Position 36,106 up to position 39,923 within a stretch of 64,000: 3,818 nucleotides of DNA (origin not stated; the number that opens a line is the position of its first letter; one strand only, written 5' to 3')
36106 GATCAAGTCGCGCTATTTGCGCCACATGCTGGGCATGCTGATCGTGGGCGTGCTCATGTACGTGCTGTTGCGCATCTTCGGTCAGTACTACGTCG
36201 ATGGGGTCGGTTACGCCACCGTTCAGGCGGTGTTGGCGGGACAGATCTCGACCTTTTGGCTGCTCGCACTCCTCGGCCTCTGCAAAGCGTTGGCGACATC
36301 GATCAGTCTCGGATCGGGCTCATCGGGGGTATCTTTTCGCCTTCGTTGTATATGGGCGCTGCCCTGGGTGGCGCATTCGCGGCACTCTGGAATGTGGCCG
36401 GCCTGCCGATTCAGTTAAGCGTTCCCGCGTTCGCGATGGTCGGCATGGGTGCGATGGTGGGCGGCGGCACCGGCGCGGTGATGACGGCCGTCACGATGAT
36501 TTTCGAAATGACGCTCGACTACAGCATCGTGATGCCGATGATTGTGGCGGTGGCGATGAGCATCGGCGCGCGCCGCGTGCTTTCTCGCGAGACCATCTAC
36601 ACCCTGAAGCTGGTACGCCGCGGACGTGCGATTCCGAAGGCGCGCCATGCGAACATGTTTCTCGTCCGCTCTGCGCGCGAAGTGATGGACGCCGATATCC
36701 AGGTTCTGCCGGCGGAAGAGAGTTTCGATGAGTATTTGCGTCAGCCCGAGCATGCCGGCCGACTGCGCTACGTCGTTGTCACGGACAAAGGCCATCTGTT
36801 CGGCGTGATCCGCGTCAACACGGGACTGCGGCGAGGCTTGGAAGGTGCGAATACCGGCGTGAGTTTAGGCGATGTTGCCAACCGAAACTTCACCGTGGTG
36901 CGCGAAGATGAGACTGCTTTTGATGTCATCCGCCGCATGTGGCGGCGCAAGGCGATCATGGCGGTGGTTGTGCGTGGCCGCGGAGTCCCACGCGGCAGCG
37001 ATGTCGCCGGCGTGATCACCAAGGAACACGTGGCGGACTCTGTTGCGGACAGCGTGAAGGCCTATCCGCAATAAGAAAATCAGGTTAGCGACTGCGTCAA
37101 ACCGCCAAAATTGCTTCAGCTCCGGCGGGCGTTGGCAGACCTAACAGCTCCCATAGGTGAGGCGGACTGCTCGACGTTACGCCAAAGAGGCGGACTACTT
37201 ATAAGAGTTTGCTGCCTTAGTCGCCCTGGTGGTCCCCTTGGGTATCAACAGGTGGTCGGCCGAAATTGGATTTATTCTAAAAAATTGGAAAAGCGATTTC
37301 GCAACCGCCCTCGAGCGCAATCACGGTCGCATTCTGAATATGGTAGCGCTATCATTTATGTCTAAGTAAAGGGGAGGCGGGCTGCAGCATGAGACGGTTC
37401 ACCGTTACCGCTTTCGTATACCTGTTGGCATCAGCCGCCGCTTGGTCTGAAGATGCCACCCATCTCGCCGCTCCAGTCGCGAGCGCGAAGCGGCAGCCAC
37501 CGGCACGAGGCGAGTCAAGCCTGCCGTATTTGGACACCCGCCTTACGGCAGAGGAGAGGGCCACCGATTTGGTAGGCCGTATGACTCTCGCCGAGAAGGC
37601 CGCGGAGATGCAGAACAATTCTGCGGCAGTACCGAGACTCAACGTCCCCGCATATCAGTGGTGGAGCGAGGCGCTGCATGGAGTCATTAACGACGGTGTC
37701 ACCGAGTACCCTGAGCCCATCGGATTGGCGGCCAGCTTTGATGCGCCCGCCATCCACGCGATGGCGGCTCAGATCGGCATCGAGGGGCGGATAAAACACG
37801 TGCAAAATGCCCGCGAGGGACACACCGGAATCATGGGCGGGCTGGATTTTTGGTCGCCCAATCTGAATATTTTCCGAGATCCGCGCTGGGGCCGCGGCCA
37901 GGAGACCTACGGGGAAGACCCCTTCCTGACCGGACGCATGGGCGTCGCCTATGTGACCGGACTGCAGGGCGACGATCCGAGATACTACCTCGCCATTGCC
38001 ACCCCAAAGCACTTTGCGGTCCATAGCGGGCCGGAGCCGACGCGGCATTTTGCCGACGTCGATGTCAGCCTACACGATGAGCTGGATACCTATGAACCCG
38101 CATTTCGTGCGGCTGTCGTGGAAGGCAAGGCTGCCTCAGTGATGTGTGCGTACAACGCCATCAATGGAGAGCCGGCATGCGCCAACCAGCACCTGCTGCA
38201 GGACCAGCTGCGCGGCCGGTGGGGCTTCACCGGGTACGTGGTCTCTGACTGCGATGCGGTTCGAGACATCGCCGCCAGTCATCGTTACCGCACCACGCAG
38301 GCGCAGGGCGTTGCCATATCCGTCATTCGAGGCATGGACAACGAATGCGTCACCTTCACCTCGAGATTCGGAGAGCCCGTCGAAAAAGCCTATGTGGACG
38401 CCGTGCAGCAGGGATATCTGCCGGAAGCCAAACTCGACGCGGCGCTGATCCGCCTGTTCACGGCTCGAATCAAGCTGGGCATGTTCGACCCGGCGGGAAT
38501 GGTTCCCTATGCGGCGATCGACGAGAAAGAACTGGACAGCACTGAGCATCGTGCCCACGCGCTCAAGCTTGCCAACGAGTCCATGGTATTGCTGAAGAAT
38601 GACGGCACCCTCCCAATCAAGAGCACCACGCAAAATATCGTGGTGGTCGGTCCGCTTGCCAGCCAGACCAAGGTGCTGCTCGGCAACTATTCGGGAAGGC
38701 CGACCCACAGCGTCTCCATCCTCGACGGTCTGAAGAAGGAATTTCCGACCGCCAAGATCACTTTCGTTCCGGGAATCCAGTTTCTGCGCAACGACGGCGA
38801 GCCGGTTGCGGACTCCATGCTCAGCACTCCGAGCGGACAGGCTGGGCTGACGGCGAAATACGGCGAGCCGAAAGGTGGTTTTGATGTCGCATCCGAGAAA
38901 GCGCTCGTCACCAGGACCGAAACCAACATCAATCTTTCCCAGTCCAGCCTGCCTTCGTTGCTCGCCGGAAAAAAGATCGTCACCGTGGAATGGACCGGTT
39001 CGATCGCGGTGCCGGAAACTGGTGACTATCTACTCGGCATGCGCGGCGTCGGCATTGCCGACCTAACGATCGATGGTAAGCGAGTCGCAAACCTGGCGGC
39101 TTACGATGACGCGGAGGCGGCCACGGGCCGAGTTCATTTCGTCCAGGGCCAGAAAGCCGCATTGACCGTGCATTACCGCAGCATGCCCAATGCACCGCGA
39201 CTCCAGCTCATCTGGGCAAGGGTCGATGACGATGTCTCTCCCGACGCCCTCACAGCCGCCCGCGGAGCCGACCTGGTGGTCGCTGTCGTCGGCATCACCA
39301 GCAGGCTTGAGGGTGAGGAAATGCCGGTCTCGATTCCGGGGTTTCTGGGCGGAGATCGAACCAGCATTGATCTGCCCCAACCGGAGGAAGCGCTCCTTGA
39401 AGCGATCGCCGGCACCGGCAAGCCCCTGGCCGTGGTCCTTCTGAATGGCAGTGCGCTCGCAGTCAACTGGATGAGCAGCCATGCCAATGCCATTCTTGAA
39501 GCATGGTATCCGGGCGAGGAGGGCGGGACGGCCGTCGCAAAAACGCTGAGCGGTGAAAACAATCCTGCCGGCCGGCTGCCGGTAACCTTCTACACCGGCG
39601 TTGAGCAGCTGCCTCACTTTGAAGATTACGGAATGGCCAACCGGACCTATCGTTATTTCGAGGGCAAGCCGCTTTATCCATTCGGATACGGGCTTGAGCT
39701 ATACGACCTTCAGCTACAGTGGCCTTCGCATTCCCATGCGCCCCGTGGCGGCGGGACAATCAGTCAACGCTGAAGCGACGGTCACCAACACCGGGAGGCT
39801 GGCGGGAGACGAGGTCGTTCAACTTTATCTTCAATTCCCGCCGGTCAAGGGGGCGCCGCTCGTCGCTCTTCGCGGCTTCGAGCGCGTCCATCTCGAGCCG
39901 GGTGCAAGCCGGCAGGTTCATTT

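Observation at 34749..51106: Four direct copies of the tRNA-Asn 3' end: serial island accretion spanning 16 kb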

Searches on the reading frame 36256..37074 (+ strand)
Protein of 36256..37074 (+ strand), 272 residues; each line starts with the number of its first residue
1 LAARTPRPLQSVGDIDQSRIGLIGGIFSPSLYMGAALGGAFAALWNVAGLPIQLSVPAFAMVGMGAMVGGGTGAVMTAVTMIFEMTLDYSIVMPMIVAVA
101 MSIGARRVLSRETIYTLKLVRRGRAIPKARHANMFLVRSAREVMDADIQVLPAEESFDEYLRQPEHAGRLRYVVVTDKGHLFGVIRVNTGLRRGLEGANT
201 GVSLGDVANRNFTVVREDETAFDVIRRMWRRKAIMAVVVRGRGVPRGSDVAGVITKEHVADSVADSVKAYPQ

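Call 9: search_protein_families(library=pfam, proteins=[window:36256-37074:+], max_evalue=0.01)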
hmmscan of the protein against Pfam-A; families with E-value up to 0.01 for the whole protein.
window:36256-37074:+ (272 aa): 2 families
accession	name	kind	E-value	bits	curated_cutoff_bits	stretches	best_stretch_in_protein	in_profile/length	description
PF00654.25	Voltage_CLC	-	9.5e-18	64.9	24.8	1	20-103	259-342/346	Voltage gated chloride channel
PF00571.33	CBS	-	4.7e-06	27.3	24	1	205-263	2-55/57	CBS domain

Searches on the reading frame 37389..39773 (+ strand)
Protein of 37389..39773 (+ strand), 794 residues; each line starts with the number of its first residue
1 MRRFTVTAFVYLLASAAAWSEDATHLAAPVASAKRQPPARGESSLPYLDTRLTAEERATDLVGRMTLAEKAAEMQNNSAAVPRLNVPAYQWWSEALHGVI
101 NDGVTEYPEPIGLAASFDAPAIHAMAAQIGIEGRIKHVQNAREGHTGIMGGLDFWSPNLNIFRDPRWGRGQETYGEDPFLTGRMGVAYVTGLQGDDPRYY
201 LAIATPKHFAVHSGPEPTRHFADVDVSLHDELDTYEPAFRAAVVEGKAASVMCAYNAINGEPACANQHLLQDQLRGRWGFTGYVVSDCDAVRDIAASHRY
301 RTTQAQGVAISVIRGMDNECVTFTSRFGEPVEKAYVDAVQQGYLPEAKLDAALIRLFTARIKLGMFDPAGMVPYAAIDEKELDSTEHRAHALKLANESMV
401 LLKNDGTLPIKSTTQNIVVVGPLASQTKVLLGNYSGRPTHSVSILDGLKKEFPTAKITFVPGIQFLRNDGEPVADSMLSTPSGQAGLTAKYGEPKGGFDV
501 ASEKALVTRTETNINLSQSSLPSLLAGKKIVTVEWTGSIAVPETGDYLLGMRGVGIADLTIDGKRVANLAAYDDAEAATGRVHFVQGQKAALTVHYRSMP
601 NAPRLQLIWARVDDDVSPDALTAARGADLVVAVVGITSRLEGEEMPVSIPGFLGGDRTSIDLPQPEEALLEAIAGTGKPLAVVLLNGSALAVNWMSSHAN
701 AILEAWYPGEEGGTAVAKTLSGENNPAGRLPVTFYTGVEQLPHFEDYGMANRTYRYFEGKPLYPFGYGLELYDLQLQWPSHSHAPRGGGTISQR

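Call 9: search_protein_families(library=pfam, proteins=[window:37389-39773:+], max_evalue=0.01)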
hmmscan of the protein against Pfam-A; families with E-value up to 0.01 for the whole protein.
window:37389-39773:+ (794 aa): 3 families
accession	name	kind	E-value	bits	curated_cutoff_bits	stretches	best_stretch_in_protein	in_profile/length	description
PF01915.27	Glyco_hydro_3_C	-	1.5e-52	178.9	31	1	399-770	1-199/200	Glycosyl hydrolase family 3 C-terminal domain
PF00933.27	Glyco_hydro_3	-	7.1e-36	124.7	27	1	69-358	46-315/316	Glycosyl hydrolase family 3 N terminal domain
PF07691.17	PA14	-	8e-06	26.1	24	1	510-571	24-86/147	PA14 domain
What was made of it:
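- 37326..40089 (+): GH3 beta-glucosidase unit (GH3 N and C domains, PA14). The CDS starts at 37389. The ORF breaks at 39773, but homology to 896-898-aa relatives runs on to 40089, which indicates a frameshift. A conserved palindrome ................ lies in the 63-nt leader. Pfam (call 9).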

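Call 49: find_encoding_contigs(protein=window:37389-39773:+, flank=10000, max_places=6)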
Protein window:37389-39773:+ (794 aa): no gene with exactly this product is on record in the collection.

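Call 58: find_homologous_proteins(query=window:37389-39773:+, max_evalue=1e-100)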
Query window:37389-39773:+ (794 aa): 7999 proteins with E <= 1e-100 among 8000 candidates; the best 120 are listed.
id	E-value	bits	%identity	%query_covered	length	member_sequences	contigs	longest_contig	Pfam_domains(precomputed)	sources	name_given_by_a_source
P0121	0.0e+0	1640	93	97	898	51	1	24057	PF07691.18,PF01915.28,PF14310.13,PF00933.28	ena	-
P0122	0.0e+0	1610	92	97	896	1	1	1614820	PF07691.18,PF01915.28,PF14310.13,PF00933.28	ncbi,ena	-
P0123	0.0e+0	1592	91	97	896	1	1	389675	PF07691.18,PF01915.28,PF14310.13,PF00933.28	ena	-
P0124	0.0e+0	1588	89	98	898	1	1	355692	PF07691.18,PF01915.28,PF14310.13,PF00933.28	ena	-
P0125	0.0e+0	1544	89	97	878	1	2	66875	PF07691.18,PF01915.28,PF14310.13,PF00933.28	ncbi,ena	-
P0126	0.0e+0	1544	92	91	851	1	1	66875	PF07691.18,PF01915.28,PF14310.13,PF00933.28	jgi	jgi:beta-glucosidase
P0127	0.0e+0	1544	88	97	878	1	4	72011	PF07691.18,PF01915.28,PF14310.13,PF00933.28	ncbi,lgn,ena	-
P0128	0.0e+0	1543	92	91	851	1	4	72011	PF07691.18,PF01915.28,PF14310.13,PF00933.28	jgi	jgi:beta-glucosidase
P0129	0.0e+0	1543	92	91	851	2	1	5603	PF07691.18,PF01915.28,PF14310.13,PF00933.28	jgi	jgi:beta-glucosidase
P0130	0.0e+0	1537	88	97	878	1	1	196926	PF07691.18,PF01915.28,PF14310.13,PF00933.28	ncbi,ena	-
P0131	0.0e+0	1536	92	91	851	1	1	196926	PF07691.18,PF01915.28,PF14310.13,PF00933.28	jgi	jgi:beta-glucosidase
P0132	0.0e+0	1413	82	92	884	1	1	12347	PF01915.28,PF14310.13,PF00933.28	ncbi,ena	-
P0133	0.0e+0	1411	82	92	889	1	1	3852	PF01915.28,PF14310.13,PF00933.28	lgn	-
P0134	0.0e+0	1409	82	91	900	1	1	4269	PF01915.28,PF14310.13,PF00933.28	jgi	jgi:beta-glucosidase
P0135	0.0e+0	1409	82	91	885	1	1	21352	PF01915.28,PF14310.13,PF00933.28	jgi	jgi:beta-glucosidase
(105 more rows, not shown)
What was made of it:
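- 37326..40089 (+): Homologues are 880-898 aa and carry an Fn3-like domain (call 58).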

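Call 59: find_encoding_contigs(protein=P0122, flank=10000, max_places=3)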
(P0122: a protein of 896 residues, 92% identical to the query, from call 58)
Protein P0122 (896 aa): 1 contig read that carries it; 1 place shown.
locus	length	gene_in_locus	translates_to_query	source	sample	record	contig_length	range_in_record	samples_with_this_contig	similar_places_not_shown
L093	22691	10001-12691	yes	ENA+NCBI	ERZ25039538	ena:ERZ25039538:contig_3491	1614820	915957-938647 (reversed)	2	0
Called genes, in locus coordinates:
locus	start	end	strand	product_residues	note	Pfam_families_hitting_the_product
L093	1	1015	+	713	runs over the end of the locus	PF07715:Plug, PF00593:TonB_dep_Rec_b-barrel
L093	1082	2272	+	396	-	PF26550:Tricorn_2nd (faint), PF25174:Beta-prop_THOC3 (faint), PF26549:Tricorn_N, PF07676:PD40 (weak), PF00930:DPPIV_N, PF26549:Tricorn_N (weak)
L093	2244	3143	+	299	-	PF05448:AXE1 (faint), PF02129:Peptidase_S15 (faint), PF07859:Abhydrolase_3 (faint), PF00326:Peptidase_S9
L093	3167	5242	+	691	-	PF00930:DPPIV_N (faint), PF07676:PD40 (faint), PF26549:Tricorn_N (weak), PF26550:Tricorn_2nd (faint), PF25174:Beta-prop_THOC3 (faint), PF26549:Tricorn_N, PF05448:AXE1 (weak), PF00326:Peptidase_S9, +1 more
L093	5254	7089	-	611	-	PF08378:NERD, PF13604:AAA_30 (weak), PF00580:UvrD-helicase (faint), PF13245:AAA_19 (weak), PF13361:UvrD_C, PF13538:UvrD_C_2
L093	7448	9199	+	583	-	PF07969:Amidohydro_3, PF01979:Amidohydro_1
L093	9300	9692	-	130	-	-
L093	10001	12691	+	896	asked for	PF00933:Glyco_hydro_3, PF01915:Glyco_hydro_3_C, PF07691:PA14 (weak), PF14310:Fn3-like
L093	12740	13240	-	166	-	PF13527:Acetyltransf_9, PF00583:Acetyltransf_1, PF13673:Acetyltransf_10 (weak), PF13508:Acetyltransf_7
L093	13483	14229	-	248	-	PF01073:3Beta_HSD (weak), PF01370:Epimerase, PF05368:NmrA, PF16363:GDP_Man_Dehyd (faint), PF13460:NAD_binding_10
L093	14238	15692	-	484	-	PF01266:DAO (faint), PF01494:FAD_binding_3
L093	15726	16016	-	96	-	PF03795:YCII (weak)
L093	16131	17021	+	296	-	PF00126:HTH_1, PF03466:LysR_substrate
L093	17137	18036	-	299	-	PF04773:FecR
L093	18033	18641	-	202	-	PF04542:Sigma70_r2, PF08281:Sigma70_r4_2, PF04545:Sigma70_r4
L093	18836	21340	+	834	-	PF07660:STN, PF07715:Plug, PF00593:TonB_dep_Rec_b-barrel, PF14905:OMP_b-brl_3 (weak)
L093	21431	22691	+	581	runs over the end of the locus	PF02129:Peptidase_S15, PF08530:PepX_C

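Call 60: find_encoding_contigs(protein=P0121, flank=10000, max_places=3)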
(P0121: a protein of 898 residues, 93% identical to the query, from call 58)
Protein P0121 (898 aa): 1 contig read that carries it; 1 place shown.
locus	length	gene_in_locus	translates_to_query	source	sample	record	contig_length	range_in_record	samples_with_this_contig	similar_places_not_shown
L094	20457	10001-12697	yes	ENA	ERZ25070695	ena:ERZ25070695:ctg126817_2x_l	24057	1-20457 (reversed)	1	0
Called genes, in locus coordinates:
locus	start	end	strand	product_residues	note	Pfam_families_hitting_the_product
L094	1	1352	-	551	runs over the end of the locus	PF13454:NAD_binding_9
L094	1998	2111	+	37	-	-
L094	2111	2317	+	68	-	-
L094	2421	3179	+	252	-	PF00117:GATase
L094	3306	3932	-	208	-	PF04366:Ysc84 (weak)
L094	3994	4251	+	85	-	-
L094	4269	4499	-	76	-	-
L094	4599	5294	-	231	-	PF00923:TAL_FSA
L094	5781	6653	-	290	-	PF00106:adh_short, PF08659:KR, PF13561:adh_short_C2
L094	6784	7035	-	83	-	PF00440:TetR_N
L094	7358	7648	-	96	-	-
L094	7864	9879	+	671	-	PF00989:PAS (weak), PF08448:PAS_4, PF13426:PAS_9 (weak), PF23198:PDE8A_N (faint), PF00512:HisKA, PF02518:HATPase_c, PF00072:Response_reg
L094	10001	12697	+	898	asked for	PF00933:Glyco_hydro_3, PF01915:Glyco_hydro_3_C, PF07691:PA14 (weak), PF14310:Fn3-like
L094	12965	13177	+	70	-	-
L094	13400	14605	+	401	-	PF00872:Transposase_mut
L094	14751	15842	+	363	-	PF13505:OMP_b-brl, PF00691:OmpA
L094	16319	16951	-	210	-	-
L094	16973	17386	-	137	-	PF12680:SnoaL_2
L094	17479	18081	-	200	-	PF03807:F420_oxidored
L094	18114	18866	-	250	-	PF00106:adh_short, PF08659:KR, PF23441:SDR, PF13561:adh_short_C2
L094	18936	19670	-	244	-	PF00106:adh_short, PF08659:KR, PF23441:SDR, PF01370:Epimerase (faint), PF13561:adh_short_C2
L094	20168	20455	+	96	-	?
